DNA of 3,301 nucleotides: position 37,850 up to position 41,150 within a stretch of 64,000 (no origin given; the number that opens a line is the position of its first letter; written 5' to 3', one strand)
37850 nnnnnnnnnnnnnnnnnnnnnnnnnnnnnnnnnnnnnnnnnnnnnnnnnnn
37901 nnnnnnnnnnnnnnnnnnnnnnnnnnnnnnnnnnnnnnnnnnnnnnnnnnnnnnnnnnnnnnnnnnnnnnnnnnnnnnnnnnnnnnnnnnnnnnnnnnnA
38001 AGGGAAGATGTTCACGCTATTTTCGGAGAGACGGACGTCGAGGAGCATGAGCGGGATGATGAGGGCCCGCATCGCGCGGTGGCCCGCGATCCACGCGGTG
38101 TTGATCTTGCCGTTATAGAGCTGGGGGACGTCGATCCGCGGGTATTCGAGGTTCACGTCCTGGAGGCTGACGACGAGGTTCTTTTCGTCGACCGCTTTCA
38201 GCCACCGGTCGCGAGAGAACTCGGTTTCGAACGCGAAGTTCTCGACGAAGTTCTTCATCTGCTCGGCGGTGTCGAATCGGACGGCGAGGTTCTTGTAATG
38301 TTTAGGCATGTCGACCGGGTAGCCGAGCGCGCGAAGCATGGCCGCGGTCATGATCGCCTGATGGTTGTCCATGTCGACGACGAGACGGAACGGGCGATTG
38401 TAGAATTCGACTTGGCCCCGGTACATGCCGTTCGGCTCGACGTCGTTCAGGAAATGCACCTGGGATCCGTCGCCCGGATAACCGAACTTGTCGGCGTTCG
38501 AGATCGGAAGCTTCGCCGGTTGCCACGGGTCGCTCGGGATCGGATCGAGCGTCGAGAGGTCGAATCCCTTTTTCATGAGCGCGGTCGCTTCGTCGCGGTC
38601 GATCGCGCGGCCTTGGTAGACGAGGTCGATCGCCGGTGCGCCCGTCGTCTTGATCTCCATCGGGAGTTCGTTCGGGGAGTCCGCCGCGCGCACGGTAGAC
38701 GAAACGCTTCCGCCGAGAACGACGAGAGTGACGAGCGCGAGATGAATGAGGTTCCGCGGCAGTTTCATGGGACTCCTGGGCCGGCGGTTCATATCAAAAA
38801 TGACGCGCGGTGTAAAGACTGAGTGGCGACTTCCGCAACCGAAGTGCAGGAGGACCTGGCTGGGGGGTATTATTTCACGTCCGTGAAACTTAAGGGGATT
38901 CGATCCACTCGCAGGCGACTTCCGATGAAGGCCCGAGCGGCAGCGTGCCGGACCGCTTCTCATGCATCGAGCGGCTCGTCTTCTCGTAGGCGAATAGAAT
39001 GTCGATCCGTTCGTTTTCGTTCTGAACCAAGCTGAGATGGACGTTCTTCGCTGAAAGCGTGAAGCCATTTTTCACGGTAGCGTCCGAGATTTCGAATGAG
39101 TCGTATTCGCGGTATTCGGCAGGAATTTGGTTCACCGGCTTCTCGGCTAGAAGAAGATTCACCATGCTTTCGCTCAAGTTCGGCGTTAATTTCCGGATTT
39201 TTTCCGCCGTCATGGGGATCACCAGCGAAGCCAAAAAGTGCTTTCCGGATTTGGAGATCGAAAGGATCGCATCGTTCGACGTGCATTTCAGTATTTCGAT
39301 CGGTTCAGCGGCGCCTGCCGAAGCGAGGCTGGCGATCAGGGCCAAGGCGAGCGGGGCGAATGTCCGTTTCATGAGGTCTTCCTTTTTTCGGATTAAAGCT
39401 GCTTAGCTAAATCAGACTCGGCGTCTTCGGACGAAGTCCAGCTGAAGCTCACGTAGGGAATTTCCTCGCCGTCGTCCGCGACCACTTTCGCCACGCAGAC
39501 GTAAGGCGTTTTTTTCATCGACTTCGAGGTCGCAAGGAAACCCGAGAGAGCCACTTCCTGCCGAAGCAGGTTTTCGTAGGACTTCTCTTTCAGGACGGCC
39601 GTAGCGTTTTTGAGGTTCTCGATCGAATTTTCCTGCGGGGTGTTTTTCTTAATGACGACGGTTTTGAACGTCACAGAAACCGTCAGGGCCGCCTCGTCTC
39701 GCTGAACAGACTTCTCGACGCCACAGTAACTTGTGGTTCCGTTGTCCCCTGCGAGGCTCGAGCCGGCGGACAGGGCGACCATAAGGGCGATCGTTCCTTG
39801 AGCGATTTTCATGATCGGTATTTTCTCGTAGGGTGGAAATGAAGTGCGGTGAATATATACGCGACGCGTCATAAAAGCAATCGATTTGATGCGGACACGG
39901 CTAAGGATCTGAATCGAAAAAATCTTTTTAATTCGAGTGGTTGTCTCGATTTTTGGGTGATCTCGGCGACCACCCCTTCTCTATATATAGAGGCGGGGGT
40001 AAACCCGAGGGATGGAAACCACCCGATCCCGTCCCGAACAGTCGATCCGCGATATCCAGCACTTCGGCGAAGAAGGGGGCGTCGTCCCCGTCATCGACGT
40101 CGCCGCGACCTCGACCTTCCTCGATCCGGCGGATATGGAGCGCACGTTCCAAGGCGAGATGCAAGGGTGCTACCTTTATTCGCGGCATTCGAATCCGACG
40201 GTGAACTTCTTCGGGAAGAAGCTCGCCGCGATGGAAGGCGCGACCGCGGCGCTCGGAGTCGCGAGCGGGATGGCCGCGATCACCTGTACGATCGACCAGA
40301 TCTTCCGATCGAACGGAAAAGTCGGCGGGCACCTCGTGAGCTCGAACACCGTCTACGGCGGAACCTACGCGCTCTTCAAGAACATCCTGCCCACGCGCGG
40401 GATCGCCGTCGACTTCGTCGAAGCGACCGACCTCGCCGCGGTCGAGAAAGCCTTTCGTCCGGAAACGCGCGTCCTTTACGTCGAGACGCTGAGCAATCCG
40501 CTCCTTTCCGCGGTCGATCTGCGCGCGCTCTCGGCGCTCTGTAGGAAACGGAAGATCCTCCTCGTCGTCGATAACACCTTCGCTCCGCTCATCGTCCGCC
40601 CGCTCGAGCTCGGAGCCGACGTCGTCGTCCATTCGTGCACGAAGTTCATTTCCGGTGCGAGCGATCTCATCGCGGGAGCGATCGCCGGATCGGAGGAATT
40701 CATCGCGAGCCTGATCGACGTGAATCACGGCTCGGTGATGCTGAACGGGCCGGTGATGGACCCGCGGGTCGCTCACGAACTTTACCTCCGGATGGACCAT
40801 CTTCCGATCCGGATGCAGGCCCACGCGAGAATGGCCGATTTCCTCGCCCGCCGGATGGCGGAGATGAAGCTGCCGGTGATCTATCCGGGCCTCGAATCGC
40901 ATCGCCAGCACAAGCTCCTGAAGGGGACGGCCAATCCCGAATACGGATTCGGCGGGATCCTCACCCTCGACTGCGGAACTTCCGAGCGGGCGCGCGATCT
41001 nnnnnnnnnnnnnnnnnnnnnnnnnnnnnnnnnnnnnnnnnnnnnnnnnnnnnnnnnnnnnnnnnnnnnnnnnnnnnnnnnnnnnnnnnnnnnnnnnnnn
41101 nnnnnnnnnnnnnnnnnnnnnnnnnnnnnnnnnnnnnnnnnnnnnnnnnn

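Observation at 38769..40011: Low-GC islet encoding two small secreted Cys proteins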

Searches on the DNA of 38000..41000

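Call 29: search_rna_families(source=window, start=38000, end=41000, threshold=evalue, max_evalue=1)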
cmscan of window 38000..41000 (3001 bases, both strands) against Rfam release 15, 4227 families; matches with E-value up to 1: 0.
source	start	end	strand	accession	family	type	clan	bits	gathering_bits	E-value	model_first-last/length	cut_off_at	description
